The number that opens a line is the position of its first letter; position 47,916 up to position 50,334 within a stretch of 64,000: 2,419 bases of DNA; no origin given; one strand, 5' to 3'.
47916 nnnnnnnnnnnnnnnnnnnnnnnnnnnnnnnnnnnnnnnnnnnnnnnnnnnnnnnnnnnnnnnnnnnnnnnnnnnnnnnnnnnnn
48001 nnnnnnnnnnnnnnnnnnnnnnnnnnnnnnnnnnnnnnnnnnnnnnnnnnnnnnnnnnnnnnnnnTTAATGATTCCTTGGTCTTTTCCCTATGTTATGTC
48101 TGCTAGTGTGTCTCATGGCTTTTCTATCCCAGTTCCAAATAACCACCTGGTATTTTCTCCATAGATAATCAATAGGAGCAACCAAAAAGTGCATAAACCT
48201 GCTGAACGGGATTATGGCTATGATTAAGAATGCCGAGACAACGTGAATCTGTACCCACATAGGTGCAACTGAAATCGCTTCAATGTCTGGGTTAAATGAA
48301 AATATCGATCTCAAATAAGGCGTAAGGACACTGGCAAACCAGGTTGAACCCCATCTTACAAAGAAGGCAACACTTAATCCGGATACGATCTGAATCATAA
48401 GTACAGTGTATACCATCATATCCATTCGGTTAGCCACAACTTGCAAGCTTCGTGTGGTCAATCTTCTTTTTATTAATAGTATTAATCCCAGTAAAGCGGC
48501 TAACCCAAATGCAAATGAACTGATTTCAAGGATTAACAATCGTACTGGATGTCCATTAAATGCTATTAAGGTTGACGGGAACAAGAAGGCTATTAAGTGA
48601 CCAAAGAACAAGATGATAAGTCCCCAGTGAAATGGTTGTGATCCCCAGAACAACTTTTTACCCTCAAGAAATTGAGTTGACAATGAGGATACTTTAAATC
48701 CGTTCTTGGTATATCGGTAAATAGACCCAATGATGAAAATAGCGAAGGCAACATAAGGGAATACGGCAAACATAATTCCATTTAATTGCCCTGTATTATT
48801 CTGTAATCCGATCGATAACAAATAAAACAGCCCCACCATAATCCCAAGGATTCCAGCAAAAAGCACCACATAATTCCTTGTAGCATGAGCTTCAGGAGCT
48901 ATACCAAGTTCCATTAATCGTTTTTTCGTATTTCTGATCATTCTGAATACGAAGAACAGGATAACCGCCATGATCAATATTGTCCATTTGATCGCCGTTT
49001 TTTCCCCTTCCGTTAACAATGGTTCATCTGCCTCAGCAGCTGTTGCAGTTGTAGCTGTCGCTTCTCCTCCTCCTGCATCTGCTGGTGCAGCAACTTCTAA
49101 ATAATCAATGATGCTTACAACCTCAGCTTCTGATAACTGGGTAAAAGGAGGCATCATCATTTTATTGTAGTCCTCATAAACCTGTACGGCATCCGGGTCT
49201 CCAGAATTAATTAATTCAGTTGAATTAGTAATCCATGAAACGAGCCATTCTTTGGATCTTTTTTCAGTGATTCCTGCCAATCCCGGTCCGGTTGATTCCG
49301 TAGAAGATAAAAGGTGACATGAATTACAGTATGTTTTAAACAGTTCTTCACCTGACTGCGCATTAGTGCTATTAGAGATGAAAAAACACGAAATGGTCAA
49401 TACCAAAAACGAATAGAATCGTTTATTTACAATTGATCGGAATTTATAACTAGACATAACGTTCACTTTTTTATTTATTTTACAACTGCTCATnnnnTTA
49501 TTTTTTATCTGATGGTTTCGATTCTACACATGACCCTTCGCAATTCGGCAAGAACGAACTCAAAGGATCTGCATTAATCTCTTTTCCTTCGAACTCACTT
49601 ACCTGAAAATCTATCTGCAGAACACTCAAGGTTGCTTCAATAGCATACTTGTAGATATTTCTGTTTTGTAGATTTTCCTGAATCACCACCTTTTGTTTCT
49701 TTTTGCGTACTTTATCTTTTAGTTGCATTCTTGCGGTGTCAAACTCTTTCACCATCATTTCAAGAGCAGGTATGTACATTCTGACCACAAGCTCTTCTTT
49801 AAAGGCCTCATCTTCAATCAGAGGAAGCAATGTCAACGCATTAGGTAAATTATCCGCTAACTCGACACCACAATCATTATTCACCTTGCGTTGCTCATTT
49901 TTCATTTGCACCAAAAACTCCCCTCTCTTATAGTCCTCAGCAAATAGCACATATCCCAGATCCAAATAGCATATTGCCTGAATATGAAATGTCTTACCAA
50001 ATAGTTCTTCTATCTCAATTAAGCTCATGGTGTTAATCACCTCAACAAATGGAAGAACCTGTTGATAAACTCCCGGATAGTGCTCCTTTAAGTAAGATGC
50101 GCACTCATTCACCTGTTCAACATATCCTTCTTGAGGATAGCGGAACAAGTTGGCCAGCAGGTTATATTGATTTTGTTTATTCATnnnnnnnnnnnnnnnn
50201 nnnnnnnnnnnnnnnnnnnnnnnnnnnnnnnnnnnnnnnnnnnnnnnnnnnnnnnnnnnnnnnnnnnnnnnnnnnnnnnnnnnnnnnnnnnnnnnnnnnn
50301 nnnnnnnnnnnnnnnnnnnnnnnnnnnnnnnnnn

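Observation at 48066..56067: Nar operon bracketed by c-type cytochromes: a NarC-like first gene and a cytochrome c::NarI fusion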

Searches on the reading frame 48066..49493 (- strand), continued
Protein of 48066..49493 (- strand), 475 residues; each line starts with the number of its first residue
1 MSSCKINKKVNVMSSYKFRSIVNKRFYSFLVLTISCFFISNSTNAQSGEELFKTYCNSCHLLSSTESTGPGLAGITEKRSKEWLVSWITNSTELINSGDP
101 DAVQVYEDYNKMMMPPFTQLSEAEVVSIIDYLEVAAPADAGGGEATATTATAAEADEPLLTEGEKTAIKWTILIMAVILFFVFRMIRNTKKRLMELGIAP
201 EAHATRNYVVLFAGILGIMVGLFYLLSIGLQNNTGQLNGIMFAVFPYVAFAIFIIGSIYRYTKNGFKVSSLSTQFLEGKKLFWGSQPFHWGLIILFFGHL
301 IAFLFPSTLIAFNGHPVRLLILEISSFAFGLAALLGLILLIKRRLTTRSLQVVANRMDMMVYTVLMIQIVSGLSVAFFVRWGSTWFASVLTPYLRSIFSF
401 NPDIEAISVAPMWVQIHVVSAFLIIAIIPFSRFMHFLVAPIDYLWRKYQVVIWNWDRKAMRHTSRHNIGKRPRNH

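Call 61: predict_structure(alignment_id=A1)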
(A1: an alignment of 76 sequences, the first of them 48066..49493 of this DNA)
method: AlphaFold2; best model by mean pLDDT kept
length: 475 residues; sequences in the alignment: 76
mean_pLDDT: 79.5   pTM: 0.65
mean pLDDT of the five models: 79.5, 77.8, 77.0, 74.3, 74.1
residues with pLDDT >= 90: 157; 70-90: 199; 50-70: 85; < 50: 34
segments of 3 or more residues with pLDDT < 50: 1-5, 141-155, 453-455, 472-475
pLDDT, mean of each block of 10 residues (from residue 1): 49 58 75 72 71 92 89 91 94 93 92 90 93 80 42 56 81 84 86 84 79 92 88 82 94 92 68 57 83 88 84 73 84 94 81 76 94 87 74 90 90 92 91 71 62 55 59 44
secondary structure, 60 per line:
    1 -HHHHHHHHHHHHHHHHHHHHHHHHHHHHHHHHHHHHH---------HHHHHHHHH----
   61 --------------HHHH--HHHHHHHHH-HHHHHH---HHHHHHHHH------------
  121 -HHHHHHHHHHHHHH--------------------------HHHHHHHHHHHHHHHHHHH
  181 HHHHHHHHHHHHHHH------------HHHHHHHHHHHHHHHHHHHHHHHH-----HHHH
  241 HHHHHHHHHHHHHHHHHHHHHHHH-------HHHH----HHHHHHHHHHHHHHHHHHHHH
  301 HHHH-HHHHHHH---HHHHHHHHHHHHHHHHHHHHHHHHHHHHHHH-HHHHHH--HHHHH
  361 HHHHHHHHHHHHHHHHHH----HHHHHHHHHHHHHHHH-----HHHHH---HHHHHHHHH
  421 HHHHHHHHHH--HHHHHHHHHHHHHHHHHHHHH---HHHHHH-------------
elements in order: H2-38 H48-56 H75-78 H81-89 H91-96 H100-108 H122-135 H162-195 H208-231 H237-264 H272-275 H280-304 H306-312 H316-346 H348-353 H356-378 H383-398 H404-408 H412-430 H433-453 H457-462
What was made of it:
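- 49092..49358 (-): Monohaem cytochrome c domain (aa 46-134; CNSCH at 49314-49328; probable axial Met114). It is the counterpart of NarC domain 1. pLDDT about 90 (call 61).
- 48993..49091 (-): Ala/Thr/Gly/Glu-rich flexible linker (aa 135-167). pLDDT is below 50 for residues 141-155 (call 61).
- The linker is predicted to be disordered (call 61). A disordered linker of about 33 residues suits a moving carrier better than a fixed scaffold (call 61).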

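Call 64: fold_search(model_id=the predicted structure, library=pdb)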
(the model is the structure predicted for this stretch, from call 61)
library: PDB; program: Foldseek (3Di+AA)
matches with E <= 10: 46; with E <= 0.001: 9
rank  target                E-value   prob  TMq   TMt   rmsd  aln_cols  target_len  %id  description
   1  3ir6_C                3.6e-06  1.00  0.39  0.78   3.5       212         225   27  Crystal structure of NarGHI mutant NarG-H49S (released 2010-01-05)
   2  1y4z_C                4.9e-06  1.00  0.37  0.77   3.8       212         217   26  The crystal structure of Nitrate Reductase A, NarGHI, in complex with the Q-site inhibitor pentachlorophenol (released 2005-03-08)
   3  3egw_C                6.9e-06  1.00  0.39  0.78   3.5       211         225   27  The crystal structure of the NarGHI mutant NarH - C16A (released 2010-03-02)
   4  1y5i_C                6.9e-06  1.00  0.38  0.79   3.3       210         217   27  The crystal structure of the NarGHI mutant NarI-K86A (released 2005-03-08)
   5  1q16_C                8.6e-06  1.00  0.39  0.78   3.5       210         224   28  Crystal structure of Nitrate Reductase A, NarGHI, from Escherichia coli (released 2003-10-07)
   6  1y5l_C                1.2e-05  1.00  0.37  0.79   3.6       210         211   26  The crystal structure of the NarGHI mutant NarI-H66Y (released 2005-03-08)
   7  3ir5_C                1.3e-05  1.00  0.38  0.77   3.4       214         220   27  Crystal structure of NarGHI mutant NarG-H49C (released 2010-01-05)
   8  1siw_C                1.6e-05  1.00  0.39  0.79   3.4       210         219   27  Crystal structure of the apomolybdo-NarGHI (released 2004-06-08)
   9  3cp5                  5.5e-04  1.00  0.18  0.71   3.3        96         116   32  Cytochrome c from rhodothermus marinus (released 2008-10-28)
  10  2l4d_MODEL_1_A        1.0e-03  1.00  0.17  0.70   2.6        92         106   39  cytochrome c domain of pp3183 protein from Pseudomonas putida (released 2011-01-26)
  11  6cun                  2.3e-03  1.00  0.17  0.69   3.5        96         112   31  Engineered Cytochrome c from Rhodothermus marinus (Rma TDE) bound to carbene intermediate (1-ethoxy-1-oxopropan-2-yliden (released 2018-06-27)
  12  6cuk                  3.6e-03  1.00  0.18  0.70   3.4        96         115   31  Engineered Cytochrome c from Rhodothermus marinus, Rma TDE (released 2018-06-27)
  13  9ojn                  2.0e-01  0.98  0.26  0.18  10.6       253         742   14  Structure of Mycobacterium smegmatis EtfD (released 2025-05-21)
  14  4xyd_B                2.2e+00  0.60  0.15  0.40  13.8       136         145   15  Nitric oxide reductase from Roseobacter denitrificans (RdNOR) (released 2016-05-25)
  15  8oqy_C                3.4e+00  0.08  0.14  0.23  16.0       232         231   13  Structure of apo form of human gamma-secretase PSEN1 APH-1B isoform reconstituted into lipid nanodisc (released 2024-04-24)
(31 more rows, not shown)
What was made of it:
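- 49092..49358 (-): Foldseek match to Rhodothermus marinus cytochrome c 3cp5, TM-score 0.71 (call 64).
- On ActA N-terminal mobile cytochrome c domain (Alternative Complex III, Flavobacterium type): Foldseek 3cp5 TM-score 0.71 (call 64).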

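Call 65: list_cluster_members(proteins=[P0018, P0028, P0029, P0031, P0033, P0052, P0054, P0057, P0062, P0094])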
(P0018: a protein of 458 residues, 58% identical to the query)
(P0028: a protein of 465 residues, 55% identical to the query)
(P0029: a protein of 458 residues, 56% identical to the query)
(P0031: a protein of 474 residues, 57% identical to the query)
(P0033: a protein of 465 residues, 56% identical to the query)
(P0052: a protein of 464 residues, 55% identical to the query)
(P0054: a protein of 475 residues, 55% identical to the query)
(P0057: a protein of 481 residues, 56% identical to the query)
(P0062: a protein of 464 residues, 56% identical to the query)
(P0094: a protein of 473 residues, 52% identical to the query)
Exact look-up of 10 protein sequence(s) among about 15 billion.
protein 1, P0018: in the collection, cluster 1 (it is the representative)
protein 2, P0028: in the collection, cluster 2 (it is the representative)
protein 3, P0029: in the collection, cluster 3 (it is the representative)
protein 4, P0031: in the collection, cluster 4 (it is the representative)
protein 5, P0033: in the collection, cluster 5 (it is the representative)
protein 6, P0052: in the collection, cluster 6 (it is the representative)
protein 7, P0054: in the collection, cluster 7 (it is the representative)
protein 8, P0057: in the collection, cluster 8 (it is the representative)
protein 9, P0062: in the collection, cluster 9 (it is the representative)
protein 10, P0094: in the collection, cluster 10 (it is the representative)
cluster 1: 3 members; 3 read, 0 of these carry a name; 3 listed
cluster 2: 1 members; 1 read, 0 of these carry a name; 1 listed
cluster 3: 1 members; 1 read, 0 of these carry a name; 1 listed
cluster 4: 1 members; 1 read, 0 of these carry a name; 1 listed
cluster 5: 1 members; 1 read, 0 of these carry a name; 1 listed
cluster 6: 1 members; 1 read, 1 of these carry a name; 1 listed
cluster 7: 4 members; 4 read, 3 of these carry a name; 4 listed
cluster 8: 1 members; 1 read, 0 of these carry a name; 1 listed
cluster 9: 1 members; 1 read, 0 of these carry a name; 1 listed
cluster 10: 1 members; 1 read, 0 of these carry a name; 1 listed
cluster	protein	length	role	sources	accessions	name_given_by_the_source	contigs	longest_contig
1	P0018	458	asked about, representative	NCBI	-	-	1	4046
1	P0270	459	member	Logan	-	-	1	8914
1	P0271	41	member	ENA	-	-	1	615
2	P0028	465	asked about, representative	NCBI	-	-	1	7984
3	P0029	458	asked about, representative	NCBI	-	-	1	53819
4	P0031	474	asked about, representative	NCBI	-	-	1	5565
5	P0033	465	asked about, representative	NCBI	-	-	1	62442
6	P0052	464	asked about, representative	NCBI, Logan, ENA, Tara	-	strand:+ start:34304 stop:35698 length:1395 start_codon:yes stop_codon:yes ...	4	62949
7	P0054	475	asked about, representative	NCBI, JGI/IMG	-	nitrate reductase gamma subunit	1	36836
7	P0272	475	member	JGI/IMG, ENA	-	nitrate reductase gamma subunit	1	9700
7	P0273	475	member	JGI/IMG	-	nitrate reductase gamma subunit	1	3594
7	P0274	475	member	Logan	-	-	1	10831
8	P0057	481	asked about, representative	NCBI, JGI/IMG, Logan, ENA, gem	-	-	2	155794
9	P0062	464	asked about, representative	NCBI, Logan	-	-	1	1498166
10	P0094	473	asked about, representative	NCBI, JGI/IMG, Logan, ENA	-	-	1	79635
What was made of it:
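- Tried and rejected: Cluster-member names did not reveal a cultured host (call 65).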

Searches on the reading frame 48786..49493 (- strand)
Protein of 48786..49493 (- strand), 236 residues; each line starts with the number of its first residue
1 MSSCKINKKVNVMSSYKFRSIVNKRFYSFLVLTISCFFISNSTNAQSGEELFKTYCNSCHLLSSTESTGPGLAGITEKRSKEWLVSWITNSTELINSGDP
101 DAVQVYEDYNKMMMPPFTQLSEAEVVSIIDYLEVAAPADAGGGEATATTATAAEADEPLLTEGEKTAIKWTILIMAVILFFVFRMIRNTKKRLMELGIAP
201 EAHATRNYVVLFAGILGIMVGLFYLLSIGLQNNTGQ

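Call 25: search_solved_structures(query=window:48786-49493:-, max_evalue=0.01, show_alignments=2)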
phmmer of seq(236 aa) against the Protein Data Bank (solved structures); distinct sequences matched with E-value up to 0.01: 20.
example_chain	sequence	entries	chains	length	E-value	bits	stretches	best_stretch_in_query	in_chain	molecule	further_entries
6btm_A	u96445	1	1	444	1.4e-23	86.8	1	45-227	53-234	Alternative Complex III subunit A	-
2l4d_A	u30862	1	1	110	9.6e-18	67.7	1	46-134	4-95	SCO1/SenC family protein/cytochrome c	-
3cp5_A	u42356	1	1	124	1.5e-09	40.9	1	42-135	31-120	Cytochrome c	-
6cuk_A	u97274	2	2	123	8.4e-09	38.5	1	42-135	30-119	Cytochrome c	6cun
6xkx_p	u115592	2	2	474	0.002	20.9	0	44-114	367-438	Cbb3-type cytochrome c oxidase subunit CcoP,Cytochrome c-type cyt cy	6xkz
2yqb_A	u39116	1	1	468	0.0031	20.2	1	44-147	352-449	COPPER-CONTAINING NITRITE REDUCTASE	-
9fom_A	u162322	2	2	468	0.0032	20.2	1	44-147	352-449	Copper-containing nitrite reductase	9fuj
7r2u_A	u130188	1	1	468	0.0032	20.2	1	44-147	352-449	Copper-containing nitrite reductase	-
3ziy_A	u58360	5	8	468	0.0032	20.2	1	44-147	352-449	COPPER-CONTAINING NITRITE REDUCTASE | Nitrite reductase, copper-containing | Nitrite reductase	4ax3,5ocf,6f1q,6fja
7qq2_A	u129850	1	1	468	0.0032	20.2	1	44-147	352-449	Copper-containing nitrite reductase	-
3zbm_A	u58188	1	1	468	0.0032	20.2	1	44-147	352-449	COPPER-CONTAINING NITRITE REDUCTASE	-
6qpv_A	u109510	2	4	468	0.0032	20.2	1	44-147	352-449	Copper-containing nitrite reductase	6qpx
6qpz_A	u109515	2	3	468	0.0032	20.2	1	44-147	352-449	Copper-containing nitrite reductase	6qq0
6qq1_A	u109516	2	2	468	0.0032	20.2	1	44-147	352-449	Copper-containing nitrite reductase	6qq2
5obo_A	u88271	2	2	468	0.0033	20.2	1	44-147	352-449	Nitrite reductase, copper-containing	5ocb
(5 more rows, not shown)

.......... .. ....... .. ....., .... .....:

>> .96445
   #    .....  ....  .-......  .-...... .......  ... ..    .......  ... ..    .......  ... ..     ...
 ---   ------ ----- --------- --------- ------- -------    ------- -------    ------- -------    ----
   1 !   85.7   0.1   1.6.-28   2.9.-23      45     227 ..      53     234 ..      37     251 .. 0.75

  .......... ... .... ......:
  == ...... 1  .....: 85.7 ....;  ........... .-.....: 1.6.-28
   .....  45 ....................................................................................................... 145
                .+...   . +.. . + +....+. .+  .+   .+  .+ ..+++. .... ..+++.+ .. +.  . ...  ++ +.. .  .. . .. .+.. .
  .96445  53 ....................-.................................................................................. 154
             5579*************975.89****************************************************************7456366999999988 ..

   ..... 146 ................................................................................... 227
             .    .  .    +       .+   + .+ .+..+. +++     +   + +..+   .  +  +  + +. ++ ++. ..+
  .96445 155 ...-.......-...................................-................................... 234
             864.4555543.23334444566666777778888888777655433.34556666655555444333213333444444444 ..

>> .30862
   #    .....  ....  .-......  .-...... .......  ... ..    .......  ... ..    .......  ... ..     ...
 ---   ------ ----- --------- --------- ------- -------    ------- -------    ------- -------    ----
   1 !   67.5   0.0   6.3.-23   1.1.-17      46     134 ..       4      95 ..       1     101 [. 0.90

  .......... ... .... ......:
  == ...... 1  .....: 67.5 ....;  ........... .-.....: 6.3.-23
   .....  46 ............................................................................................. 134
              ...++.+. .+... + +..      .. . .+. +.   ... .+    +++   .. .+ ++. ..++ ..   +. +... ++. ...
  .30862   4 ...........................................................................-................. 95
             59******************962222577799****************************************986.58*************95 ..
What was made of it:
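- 49092..49358 (-): F. johnsoniae ActA N-terminal domain 6btm_A, E 1.4e-23 (call 25).
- On ActA N-terminal mobile cytochrome c domain (Alternative Complex III, Flavobacterium type): 3cp5 E 1.5e-9 (call 25).
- The domain is homologous to the ActA N-terminal domain (E 1.4e-23, call 25). The fused domain is homologous to the ActA carrier domain (call 25).
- Tried and rejected: The phmmer alignment to 6btm_A runs through the TM region (call 25).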

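Call 42: search_protein_representatives(protein=window:48786-49493:-)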
Query: 236 residues. Proteins with E-value up to 0.001 (for the whole library): 4310; up to 1e-10: 1506; up to 1e-30: 31. The best 150 are listed.
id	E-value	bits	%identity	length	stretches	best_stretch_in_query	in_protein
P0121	6.0e-54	199.2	44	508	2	45-184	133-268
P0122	3.1e-53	196.8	51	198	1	36-227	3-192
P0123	1.5e-50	188.1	38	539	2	26-153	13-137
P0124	1.3e-46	175.1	33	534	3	38-151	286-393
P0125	9.7e-46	172.3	42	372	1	17-235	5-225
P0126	6.7e-44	166.3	36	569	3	46-153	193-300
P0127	2.0e-40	155.0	37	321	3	38-134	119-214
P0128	2.5e-39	151.3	35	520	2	46-226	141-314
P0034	3.6e-39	150.9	37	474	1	23-235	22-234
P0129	9.2e-39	149.5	36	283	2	44-133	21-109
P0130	1.5e-38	148.8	39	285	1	22-231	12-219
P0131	2.6e-38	148.0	38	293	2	46-147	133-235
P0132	9.4e-38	146.2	38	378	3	46-165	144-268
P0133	1.7e-37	145.4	41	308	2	41-135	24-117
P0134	2.4e-37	144.9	39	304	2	34-134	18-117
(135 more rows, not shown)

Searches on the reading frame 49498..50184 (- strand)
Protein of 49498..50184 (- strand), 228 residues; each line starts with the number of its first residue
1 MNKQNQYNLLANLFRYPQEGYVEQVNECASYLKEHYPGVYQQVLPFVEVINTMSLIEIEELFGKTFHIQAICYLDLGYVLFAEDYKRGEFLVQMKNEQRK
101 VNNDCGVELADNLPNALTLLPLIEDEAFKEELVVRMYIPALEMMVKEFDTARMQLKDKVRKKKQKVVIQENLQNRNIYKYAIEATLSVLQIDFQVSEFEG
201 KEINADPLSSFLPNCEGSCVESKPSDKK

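Call 4: search_protein_families(library=pfam, proteins=[window:49498-50184:-], max_evalue=0.01)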
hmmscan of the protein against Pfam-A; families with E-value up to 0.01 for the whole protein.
window:49498-50184:- (228 aa): 0 families

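Call 5: search_protein_families(library=ncbifam, proteins=[window:49498-50184:-], max_evalue=0.01)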
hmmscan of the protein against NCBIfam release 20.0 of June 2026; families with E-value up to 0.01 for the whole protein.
window:49498-50184:- (228 aa): 2 families
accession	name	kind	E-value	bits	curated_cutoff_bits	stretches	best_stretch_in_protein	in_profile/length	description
TIGR00684.1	narJ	equivalog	4.4e-07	30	59.35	1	13-131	3-122/152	nitrate reductase molybdenum cofactor assembly chaperone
NF011628.0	PRK15054.1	equivalog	0.003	17.3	410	1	10-157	7-152/231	nitrate reductase molybdenum cofactor assembly chaperone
